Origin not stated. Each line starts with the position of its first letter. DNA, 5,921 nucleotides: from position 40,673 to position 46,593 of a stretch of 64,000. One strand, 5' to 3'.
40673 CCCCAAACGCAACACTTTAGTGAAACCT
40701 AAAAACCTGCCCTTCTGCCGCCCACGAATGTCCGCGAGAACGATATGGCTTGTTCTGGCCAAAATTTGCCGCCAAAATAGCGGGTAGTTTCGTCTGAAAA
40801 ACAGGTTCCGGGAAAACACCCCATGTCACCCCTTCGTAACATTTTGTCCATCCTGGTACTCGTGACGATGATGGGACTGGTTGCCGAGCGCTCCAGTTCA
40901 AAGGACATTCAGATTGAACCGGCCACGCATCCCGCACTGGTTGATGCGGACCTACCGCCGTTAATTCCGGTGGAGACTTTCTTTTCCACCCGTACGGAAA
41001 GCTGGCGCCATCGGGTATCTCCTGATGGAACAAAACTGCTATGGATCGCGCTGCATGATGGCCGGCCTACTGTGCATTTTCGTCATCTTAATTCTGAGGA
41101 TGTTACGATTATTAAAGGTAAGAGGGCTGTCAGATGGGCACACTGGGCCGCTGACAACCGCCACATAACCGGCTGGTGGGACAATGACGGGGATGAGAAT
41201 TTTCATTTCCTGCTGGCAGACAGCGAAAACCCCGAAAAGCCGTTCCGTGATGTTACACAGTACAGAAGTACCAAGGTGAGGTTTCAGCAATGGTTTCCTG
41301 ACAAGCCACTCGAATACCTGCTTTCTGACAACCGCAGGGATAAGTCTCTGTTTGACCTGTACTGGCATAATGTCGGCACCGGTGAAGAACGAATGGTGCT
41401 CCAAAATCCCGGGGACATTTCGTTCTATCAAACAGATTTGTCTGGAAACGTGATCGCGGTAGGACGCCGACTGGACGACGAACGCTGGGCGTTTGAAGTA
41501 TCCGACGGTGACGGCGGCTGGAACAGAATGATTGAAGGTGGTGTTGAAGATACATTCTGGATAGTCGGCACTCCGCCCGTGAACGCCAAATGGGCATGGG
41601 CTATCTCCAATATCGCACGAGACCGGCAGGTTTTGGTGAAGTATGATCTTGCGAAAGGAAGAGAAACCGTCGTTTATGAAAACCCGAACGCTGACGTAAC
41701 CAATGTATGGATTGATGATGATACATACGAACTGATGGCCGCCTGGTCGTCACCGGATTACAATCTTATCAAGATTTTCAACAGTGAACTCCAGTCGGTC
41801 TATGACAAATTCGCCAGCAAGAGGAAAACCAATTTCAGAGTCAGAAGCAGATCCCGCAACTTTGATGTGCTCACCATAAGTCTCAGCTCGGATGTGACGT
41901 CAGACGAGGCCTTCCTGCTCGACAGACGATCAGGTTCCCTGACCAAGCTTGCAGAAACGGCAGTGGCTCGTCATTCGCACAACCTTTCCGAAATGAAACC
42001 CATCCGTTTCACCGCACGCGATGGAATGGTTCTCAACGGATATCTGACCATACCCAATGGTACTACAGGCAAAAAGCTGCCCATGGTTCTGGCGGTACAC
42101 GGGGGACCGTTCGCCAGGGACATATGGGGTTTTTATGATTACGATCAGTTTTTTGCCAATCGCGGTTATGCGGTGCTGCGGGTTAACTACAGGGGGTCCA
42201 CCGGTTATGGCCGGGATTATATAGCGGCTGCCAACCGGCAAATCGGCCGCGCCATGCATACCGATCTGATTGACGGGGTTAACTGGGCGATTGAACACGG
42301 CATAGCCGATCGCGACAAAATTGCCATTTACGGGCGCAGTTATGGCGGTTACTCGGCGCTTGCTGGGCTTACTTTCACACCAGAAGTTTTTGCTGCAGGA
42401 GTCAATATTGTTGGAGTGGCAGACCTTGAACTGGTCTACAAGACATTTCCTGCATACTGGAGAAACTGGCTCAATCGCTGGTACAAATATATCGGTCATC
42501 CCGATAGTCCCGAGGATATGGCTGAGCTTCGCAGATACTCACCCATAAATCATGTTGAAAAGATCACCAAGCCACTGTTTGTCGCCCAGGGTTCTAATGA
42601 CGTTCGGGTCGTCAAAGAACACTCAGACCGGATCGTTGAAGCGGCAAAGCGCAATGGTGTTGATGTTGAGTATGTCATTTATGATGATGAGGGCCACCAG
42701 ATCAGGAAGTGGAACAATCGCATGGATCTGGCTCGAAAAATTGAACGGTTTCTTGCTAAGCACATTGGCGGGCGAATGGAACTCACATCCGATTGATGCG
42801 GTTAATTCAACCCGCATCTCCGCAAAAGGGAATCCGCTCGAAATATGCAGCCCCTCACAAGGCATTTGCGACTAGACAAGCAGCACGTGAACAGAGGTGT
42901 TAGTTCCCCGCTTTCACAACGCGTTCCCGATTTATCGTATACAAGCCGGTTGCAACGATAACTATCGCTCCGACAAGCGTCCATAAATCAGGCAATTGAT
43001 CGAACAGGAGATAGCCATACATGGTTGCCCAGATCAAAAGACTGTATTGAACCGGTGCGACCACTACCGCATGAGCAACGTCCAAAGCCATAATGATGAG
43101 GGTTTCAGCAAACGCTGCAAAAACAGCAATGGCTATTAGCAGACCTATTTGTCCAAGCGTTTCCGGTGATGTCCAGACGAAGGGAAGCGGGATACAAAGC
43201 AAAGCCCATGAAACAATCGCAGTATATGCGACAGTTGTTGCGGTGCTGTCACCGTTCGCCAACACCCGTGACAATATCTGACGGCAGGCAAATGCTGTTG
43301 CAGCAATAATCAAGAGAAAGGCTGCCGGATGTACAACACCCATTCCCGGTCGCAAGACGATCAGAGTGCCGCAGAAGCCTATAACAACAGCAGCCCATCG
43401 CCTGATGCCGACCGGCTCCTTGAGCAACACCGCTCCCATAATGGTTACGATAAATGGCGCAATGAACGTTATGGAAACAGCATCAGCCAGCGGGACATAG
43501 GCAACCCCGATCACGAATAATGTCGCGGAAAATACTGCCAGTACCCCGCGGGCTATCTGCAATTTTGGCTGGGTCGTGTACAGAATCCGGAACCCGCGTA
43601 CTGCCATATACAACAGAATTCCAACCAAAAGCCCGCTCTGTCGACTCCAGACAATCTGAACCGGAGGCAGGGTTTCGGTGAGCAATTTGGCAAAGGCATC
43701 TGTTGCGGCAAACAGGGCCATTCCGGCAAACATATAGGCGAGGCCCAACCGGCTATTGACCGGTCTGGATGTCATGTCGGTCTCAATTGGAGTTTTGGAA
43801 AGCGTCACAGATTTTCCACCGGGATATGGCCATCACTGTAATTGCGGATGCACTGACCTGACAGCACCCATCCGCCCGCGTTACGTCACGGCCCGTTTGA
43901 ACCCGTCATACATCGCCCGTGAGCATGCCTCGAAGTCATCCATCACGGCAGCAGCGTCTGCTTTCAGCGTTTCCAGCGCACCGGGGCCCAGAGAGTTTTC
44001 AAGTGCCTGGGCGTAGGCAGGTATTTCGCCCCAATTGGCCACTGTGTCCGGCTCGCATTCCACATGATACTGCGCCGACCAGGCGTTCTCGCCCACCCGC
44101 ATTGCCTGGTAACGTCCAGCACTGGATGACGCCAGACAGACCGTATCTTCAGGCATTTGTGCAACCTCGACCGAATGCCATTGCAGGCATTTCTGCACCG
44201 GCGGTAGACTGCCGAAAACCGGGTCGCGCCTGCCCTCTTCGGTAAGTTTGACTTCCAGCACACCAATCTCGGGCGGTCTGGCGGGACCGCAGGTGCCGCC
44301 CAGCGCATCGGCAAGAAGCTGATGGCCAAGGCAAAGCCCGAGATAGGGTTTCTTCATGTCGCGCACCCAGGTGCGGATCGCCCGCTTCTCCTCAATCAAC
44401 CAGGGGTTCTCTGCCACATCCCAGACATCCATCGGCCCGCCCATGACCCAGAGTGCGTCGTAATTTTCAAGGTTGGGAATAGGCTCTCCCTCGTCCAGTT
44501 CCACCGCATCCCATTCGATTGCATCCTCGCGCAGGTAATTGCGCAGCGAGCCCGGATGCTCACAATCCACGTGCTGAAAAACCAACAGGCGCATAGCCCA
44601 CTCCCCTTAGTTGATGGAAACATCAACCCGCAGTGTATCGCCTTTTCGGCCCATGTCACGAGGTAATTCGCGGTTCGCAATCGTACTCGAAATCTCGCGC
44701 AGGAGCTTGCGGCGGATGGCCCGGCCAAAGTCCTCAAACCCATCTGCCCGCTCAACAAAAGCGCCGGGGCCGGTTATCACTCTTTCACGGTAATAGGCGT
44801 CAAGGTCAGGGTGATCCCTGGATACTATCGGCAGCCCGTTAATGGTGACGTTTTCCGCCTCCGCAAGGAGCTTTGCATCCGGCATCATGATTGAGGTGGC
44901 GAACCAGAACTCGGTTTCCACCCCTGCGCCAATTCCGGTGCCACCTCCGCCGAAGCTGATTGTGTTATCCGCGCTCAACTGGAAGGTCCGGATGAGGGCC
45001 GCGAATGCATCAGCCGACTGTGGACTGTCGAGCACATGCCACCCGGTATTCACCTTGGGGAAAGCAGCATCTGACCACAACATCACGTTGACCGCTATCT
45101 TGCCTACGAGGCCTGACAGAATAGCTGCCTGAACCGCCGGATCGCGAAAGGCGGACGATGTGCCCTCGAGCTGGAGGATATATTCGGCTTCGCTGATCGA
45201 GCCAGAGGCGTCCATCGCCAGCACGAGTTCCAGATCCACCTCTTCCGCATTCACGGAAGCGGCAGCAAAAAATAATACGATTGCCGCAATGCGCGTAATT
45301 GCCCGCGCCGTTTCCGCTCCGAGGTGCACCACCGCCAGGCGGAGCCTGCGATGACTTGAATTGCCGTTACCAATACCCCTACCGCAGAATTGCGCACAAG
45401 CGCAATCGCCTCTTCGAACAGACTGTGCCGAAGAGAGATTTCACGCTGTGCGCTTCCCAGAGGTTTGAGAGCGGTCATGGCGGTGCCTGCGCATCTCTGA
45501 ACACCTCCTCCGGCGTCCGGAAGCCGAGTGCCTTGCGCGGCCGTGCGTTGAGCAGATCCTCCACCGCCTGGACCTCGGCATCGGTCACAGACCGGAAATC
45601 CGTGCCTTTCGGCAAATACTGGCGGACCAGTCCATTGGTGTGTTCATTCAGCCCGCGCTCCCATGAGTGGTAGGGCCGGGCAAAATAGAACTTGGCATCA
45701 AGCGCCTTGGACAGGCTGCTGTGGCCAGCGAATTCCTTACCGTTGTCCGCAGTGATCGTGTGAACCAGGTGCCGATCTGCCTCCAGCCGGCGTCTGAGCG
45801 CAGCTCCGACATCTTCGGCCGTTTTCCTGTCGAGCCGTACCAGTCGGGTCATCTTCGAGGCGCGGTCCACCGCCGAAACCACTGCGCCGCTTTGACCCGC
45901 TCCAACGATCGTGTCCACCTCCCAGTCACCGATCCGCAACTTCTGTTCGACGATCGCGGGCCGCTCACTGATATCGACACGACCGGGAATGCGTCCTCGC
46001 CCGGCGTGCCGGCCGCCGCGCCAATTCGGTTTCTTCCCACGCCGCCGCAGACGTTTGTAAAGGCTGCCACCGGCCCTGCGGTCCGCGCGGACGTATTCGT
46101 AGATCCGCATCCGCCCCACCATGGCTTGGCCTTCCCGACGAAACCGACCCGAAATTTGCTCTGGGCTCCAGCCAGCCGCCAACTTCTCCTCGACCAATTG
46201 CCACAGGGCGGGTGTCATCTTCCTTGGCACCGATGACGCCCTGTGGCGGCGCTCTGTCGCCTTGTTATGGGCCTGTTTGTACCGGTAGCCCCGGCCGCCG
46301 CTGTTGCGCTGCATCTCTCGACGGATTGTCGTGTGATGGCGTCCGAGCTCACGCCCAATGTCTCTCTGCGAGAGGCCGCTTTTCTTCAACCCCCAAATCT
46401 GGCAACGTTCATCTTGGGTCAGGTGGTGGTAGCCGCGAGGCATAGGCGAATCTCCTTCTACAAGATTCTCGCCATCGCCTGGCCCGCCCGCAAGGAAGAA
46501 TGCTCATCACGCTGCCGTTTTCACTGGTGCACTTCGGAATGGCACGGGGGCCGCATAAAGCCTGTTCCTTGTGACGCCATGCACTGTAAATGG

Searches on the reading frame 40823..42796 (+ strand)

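Call 55: search_protein_families(library=pfam, proteins=[window:40823-42796:+])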
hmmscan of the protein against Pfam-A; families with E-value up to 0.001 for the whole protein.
window:40823-42796:+ (657 aa): 7 families
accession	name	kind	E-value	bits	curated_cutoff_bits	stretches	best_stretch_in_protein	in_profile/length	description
PF00326.27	Peptidase_S9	-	4e-47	160.9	22.6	1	441-650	7-212/213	Prolyl oligopeptidase family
PF02129.25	Peptidase_S15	-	1.2e-11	45.3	23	1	400-539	1-137/262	X-Pro dipeptidyl-peptidase (S15 family)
PF20434.5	BD-FAE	-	3e-11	43.7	26.8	1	412-605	7-212/215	BD-FAE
PF12697.13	Abhydrolase_6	-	8.8e-06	27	26.3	1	422-559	1-117/217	Alpha/beta hydrolase family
PF01738.24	DLH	-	3e-05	24.1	21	1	407-626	4-187/217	Dienelactone hydrolase family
PF12146.15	Hydrolase_4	-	4.2e-05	23.4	27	0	577-627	186-234/239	Serine aminopeptidase, S33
PF07859.19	Abhydrolase_3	-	9.5e-05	22.7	25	1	477-626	47-207/210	alpha/beta hydrolase fold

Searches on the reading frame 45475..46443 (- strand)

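Call 87: search_protein_families(library=pfam, proteins=[window:45475-46443:-])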
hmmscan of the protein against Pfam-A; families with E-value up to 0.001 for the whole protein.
window:45475-46443:- (322 aa): 4 families
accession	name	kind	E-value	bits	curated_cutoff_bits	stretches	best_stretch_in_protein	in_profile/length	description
PF13936.12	HTH_38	-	3.3e-14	52.8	27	1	5-47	2-44/44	Helix-turn-helix domain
PF00665.32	rve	-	1.1e-08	35.7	32.6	1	174-260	8-102/102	Integrase core domain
PF13384.12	HTH_23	-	1e-05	25.6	24.6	0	9-50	3-45/50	Homeodomain-like domain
PF13683.12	rve_3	-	0.0003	20.9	26.5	1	251-311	4-67/67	Integrase core domain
